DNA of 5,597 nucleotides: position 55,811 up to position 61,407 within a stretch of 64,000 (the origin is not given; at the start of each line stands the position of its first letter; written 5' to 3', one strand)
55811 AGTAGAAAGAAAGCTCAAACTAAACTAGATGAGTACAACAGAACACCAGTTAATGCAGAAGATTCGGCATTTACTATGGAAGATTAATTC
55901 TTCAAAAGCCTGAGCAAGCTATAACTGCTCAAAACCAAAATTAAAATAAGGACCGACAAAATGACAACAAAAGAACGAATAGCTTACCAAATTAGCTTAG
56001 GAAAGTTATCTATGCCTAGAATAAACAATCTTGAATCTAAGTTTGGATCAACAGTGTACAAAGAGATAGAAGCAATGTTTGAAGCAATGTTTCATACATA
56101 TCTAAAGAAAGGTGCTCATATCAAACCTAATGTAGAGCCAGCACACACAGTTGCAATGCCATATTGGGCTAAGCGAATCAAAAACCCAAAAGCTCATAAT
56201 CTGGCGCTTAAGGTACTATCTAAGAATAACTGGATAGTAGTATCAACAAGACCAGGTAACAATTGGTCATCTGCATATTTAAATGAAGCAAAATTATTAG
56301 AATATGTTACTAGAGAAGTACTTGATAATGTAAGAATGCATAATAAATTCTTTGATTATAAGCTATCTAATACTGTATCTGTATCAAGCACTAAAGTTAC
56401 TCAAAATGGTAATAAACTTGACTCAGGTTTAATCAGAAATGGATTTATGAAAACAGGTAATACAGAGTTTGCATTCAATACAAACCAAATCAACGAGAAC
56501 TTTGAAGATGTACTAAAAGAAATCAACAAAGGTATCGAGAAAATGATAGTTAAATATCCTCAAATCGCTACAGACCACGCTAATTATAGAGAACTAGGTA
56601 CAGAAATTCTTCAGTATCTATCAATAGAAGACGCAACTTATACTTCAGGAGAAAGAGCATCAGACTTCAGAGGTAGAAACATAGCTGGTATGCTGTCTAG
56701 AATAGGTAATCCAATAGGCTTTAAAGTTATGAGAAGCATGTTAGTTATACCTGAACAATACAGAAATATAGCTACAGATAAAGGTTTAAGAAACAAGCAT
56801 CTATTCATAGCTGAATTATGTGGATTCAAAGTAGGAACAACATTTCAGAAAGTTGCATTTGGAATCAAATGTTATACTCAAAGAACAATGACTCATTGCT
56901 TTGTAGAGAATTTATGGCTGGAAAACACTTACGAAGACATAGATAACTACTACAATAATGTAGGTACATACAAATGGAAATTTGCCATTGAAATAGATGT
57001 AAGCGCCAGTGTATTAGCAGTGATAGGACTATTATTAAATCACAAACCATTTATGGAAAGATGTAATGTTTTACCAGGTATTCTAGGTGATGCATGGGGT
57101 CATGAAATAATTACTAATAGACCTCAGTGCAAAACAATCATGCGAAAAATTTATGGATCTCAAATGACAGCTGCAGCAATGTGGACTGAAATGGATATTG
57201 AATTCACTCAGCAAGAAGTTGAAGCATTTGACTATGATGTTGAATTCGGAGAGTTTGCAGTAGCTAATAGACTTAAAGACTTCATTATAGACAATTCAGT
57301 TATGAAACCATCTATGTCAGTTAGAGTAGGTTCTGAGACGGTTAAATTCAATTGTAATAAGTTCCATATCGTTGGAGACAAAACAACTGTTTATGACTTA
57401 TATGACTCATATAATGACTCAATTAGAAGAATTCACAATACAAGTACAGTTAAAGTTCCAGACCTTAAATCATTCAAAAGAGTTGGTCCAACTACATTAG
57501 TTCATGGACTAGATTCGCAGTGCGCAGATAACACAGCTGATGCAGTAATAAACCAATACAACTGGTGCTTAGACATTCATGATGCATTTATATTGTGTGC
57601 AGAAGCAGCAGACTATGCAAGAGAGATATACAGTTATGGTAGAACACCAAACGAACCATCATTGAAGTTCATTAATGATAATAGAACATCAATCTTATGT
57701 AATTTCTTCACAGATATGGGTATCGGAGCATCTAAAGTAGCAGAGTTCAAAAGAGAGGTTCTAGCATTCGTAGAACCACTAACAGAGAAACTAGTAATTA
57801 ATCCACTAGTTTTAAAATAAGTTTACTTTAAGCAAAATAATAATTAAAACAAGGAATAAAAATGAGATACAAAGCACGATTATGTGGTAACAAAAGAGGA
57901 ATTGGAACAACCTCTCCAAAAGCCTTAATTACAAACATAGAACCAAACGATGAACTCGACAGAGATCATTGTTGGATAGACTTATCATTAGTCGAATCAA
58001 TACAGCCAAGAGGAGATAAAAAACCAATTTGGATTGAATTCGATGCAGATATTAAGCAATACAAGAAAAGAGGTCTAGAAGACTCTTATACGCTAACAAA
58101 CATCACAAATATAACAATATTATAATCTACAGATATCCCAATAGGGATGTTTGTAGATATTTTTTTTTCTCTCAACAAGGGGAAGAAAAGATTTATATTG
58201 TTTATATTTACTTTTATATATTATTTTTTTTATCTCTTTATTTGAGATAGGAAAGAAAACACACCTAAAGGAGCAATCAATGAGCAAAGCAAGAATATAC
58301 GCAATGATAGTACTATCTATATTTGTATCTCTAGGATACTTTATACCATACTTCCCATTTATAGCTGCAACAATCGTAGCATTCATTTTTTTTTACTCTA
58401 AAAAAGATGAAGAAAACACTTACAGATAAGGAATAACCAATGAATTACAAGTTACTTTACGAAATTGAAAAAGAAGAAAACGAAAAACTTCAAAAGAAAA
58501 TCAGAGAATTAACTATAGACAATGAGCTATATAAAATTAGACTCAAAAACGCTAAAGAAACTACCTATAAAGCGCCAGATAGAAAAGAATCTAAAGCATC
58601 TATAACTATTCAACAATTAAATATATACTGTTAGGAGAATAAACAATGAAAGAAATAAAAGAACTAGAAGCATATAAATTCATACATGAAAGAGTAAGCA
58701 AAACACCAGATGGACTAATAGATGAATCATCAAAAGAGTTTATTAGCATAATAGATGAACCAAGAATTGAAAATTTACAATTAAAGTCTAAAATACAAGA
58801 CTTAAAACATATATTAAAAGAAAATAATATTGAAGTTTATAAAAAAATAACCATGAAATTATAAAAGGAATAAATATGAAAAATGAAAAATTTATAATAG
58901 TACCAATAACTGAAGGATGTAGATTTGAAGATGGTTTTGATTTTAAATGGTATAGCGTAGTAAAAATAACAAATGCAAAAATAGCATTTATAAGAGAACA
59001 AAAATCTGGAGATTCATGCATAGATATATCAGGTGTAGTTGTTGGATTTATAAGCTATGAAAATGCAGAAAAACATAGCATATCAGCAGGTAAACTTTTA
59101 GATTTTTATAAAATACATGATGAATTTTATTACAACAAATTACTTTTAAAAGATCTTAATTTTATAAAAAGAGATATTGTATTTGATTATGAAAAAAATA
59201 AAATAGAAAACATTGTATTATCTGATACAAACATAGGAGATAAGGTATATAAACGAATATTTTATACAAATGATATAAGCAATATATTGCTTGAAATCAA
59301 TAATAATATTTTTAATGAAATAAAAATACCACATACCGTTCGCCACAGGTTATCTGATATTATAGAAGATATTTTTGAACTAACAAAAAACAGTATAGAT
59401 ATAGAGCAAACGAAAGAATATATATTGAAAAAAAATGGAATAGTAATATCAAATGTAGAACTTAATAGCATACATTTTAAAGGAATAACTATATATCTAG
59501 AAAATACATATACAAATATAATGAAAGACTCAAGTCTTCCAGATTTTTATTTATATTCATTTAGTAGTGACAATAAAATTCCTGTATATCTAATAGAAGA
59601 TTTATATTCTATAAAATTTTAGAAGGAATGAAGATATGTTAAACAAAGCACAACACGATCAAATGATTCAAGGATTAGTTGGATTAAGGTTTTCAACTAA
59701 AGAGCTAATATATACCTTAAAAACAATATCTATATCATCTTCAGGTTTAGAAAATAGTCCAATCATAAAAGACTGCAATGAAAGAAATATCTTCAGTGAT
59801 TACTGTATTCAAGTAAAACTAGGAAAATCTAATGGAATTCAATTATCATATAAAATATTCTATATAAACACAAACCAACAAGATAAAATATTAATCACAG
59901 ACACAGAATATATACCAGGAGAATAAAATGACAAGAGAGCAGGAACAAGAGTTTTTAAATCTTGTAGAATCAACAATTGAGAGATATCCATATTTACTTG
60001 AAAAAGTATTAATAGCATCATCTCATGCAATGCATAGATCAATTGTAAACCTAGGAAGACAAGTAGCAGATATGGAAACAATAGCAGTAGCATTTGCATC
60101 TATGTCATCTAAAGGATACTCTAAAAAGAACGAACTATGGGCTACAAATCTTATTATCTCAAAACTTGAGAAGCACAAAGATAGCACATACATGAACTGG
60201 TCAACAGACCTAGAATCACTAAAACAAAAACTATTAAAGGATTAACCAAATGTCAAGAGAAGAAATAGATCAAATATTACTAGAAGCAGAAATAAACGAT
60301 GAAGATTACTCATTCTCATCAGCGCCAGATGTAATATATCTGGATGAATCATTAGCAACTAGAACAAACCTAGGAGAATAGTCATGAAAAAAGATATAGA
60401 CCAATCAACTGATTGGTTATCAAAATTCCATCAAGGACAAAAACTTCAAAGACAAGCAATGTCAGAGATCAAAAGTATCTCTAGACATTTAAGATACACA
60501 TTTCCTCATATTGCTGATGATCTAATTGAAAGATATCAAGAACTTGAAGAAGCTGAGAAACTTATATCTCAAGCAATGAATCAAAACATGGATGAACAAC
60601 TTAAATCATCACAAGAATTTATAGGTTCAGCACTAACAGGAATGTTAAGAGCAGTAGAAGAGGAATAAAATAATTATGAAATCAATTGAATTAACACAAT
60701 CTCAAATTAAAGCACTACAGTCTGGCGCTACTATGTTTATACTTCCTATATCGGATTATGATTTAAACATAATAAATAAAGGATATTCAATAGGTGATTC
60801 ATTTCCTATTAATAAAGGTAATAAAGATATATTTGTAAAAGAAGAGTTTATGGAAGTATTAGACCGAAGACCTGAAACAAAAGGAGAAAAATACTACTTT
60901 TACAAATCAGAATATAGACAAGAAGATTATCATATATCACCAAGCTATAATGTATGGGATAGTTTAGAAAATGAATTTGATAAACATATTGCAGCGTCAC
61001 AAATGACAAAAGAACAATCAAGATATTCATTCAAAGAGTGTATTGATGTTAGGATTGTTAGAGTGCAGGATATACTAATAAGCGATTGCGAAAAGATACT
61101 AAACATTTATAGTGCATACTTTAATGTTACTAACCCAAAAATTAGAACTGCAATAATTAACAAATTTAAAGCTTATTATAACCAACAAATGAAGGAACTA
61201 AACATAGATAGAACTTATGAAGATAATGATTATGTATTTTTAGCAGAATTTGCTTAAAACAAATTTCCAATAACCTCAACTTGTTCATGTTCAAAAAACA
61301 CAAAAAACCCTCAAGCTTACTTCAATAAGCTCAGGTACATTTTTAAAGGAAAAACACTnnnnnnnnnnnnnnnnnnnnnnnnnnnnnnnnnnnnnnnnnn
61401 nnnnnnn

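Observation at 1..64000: Octamer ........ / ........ is over-represented several-hundred-fold across the whole window, independent of frame and strand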

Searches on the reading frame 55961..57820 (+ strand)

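Call 8: search_protein_families(library=pfam, proteins=[window:55961-57820:+], max_evalue=0.001)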
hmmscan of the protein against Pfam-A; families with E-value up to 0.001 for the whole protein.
window:55961-57820:+ (619 aa): 0 families

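Call 42: search_protein_families(library=phrogs, proteins=[window:55961-57820:+], max_evalue=0.001)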
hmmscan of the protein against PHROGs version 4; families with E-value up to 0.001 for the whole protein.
window:55961-57820:+ (619 aa): 3 families
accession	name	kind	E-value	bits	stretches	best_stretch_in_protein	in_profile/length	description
phrog_22493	-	unknown function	9.3e-34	118.1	1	333-513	94-274/276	-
phrog_27203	-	unknown function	3.8e-28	99.6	1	68-263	49-244/247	-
phrog_22720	-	unknown function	1.5e-12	48.7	1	514-619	10-107/107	-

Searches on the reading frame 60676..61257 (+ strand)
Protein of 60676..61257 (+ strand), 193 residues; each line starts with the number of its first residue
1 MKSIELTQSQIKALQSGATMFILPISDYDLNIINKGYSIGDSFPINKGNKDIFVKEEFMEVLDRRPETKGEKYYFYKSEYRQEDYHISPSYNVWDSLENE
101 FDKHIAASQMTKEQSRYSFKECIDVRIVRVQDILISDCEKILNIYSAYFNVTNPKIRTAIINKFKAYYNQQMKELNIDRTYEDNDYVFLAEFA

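Call 42: search_protein_families(library=phrogs, proteins=[window:60676-61257:+], max_evalue=0.001)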
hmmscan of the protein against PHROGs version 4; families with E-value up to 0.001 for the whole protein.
window:60676-61257:+ (193 aa): 1 family
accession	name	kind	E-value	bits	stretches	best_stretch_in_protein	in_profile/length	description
phrog_35190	-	unknown function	0.00013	23.6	1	96-176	18-100/115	-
